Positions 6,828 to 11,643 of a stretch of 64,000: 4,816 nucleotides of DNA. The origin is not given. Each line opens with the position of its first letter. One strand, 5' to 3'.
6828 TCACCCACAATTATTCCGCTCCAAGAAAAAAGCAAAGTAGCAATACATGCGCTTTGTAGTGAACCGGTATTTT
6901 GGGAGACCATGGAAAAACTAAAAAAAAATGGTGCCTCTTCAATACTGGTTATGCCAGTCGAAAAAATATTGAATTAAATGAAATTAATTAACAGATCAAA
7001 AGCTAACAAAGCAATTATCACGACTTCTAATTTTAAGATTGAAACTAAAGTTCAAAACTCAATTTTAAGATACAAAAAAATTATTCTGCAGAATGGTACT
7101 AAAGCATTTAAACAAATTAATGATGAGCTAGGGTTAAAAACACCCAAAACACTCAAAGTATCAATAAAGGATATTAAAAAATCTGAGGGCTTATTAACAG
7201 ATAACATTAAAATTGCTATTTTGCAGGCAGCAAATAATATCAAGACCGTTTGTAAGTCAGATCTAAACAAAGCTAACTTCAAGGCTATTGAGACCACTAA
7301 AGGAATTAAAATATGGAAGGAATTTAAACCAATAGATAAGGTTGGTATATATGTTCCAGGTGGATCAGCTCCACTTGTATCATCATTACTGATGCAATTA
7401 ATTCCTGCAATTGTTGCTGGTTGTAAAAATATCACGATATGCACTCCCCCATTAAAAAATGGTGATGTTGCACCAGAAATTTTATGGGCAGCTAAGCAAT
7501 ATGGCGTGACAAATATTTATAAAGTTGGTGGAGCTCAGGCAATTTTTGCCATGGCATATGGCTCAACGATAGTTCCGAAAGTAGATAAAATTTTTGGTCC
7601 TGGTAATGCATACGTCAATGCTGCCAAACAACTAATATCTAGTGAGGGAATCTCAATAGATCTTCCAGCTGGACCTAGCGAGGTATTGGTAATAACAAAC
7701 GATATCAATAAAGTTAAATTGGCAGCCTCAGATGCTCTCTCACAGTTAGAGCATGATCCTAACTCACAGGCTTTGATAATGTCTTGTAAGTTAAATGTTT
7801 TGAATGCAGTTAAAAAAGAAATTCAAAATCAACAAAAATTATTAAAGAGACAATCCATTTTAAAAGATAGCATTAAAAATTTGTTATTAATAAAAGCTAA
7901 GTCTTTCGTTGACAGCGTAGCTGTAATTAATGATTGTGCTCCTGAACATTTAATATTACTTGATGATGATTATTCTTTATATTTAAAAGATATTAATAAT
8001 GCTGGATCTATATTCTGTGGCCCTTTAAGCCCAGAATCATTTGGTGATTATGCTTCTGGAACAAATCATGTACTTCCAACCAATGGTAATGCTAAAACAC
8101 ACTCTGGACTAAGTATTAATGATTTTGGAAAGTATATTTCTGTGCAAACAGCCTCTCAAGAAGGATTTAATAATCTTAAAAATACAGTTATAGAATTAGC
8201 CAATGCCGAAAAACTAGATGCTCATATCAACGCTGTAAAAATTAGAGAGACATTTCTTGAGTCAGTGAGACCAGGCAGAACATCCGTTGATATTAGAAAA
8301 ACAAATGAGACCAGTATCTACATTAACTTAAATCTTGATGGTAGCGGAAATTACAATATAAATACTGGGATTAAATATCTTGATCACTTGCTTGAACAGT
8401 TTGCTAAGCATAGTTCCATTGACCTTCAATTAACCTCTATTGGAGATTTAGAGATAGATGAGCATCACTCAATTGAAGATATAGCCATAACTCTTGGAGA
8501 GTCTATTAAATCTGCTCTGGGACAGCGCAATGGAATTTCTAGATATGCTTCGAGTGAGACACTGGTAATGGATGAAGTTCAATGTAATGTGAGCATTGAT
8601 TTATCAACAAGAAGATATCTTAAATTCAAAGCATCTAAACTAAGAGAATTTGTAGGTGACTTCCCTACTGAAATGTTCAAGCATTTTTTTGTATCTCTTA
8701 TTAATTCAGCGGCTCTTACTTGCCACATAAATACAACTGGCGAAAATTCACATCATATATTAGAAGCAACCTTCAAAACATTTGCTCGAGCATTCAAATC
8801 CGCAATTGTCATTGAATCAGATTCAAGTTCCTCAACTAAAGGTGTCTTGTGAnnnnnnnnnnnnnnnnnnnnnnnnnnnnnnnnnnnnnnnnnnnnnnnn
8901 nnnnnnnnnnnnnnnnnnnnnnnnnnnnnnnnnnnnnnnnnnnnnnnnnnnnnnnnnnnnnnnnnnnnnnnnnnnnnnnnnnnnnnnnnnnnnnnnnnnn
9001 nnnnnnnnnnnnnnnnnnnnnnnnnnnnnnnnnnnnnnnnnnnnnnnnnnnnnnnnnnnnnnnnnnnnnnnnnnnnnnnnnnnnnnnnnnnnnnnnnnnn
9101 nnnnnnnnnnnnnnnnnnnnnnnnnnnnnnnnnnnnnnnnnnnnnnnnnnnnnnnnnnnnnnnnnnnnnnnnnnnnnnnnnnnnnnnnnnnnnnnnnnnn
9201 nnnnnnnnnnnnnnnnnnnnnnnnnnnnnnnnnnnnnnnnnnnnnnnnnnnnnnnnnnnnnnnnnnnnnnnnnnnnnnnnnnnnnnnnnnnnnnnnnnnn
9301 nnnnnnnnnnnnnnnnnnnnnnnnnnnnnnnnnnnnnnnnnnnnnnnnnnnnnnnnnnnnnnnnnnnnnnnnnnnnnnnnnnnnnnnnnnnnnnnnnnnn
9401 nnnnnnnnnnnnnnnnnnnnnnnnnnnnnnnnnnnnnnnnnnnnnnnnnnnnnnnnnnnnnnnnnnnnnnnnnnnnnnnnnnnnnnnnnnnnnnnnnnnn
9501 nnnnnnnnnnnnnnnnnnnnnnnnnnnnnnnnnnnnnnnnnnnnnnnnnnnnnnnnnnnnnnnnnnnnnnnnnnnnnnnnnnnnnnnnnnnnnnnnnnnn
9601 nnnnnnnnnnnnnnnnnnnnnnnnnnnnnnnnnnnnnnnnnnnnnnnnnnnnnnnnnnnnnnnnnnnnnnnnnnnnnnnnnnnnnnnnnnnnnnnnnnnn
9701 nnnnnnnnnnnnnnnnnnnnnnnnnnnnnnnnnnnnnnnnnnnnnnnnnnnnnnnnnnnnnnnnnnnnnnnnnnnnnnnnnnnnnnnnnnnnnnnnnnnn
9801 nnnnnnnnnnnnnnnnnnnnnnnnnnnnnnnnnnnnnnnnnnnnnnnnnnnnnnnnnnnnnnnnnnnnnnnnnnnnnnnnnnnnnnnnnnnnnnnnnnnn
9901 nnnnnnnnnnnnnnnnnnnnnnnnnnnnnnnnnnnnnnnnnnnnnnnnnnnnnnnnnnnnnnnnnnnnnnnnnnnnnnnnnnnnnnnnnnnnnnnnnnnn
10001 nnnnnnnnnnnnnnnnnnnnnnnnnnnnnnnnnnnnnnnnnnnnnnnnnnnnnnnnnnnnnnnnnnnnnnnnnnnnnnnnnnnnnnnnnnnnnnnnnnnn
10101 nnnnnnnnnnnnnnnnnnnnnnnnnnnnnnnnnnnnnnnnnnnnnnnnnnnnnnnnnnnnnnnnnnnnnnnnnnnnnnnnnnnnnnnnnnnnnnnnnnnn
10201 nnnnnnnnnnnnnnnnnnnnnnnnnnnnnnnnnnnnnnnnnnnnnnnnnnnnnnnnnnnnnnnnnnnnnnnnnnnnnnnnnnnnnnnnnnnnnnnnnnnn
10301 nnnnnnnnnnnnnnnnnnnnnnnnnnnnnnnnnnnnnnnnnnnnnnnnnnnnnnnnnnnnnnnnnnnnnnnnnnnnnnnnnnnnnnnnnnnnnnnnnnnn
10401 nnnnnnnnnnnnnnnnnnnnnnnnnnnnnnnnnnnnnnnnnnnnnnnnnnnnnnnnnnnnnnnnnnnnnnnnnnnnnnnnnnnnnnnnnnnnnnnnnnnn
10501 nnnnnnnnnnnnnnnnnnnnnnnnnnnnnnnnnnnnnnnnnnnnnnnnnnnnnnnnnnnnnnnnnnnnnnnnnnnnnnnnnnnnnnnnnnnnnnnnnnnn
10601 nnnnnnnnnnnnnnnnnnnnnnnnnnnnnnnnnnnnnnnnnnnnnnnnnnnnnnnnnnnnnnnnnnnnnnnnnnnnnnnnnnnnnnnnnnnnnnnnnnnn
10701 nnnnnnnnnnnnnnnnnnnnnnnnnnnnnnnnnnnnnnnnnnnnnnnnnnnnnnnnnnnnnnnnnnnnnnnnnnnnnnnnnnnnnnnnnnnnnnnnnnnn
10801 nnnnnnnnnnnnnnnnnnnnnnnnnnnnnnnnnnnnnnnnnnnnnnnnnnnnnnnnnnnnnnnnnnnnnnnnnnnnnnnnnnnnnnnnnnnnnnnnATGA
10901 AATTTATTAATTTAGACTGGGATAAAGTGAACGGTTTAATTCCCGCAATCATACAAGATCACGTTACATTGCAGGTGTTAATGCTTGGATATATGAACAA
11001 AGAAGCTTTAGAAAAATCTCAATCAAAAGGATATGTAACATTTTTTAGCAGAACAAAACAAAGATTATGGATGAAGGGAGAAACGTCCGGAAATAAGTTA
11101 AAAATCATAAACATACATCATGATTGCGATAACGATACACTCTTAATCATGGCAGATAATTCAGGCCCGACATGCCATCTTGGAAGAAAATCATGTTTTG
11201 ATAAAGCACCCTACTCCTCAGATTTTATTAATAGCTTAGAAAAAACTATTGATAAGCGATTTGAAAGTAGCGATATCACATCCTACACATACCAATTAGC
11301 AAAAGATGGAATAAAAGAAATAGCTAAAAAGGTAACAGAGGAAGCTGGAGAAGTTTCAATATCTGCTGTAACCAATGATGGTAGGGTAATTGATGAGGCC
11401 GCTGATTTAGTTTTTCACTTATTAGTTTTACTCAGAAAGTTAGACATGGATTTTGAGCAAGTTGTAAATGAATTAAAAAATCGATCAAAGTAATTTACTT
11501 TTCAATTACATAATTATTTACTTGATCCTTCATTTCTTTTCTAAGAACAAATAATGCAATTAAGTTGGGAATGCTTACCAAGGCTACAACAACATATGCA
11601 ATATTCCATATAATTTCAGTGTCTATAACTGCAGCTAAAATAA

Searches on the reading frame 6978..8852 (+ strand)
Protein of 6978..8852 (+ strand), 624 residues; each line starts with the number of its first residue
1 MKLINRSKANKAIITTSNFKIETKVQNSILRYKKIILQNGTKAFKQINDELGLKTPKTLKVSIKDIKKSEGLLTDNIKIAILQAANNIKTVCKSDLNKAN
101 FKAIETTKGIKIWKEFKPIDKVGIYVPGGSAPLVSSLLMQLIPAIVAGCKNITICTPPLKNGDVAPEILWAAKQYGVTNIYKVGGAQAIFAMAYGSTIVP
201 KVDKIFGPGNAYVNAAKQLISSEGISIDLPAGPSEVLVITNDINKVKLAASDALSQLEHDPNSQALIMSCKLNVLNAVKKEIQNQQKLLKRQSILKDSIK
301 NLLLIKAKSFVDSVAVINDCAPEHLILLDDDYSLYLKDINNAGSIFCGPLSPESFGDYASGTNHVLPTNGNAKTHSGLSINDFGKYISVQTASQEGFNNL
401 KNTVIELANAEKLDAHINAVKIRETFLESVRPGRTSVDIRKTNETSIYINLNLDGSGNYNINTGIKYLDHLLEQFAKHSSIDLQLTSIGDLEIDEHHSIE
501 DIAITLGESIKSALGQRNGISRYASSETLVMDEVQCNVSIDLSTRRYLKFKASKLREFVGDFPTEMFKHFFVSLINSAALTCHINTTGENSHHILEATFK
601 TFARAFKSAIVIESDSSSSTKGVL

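Call 69: search_protein_families(library=pfam, proteins=[window:6978-8852:+], max_evalue=0.00001)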
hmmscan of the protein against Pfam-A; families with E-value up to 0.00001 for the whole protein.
window:6978-8852:+ (624 aa): 2 families
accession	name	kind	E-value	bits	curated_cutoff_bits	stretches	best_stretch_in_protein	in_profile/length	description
PF00815.25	Histidinol_dh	-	8.5e-133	443.8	27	1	25-423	11-410/411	Histidinol dehydrogenase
PF00475.24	IGPD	-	3.7e-51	173.5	27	1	463-605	1-143/144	Imidazoleglycerol-phosphate dehydratase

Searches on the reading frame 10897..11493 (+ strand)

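Call 69: search_protein_families(library=pfam, proteins=[window:10897-11493:+], max_evalue=0.00001)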
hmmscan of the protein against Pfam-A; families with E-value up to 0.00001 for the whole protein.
window:10897-11493:+ (198 aa): 2 families
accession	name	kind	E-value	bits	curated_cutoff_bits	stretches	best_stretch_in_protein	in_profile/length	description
PF01502.23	PRA-CH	-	1.8e-31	108.3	27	1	29-101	1-73/74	Phosphoribosyl-AMP cyclohydrolase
PF01503.22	PRA-PH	-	3.8e-15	56.5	21.3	1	113-196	3-85/86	Phosphoribosyl-ATP pyrophosphohydrolase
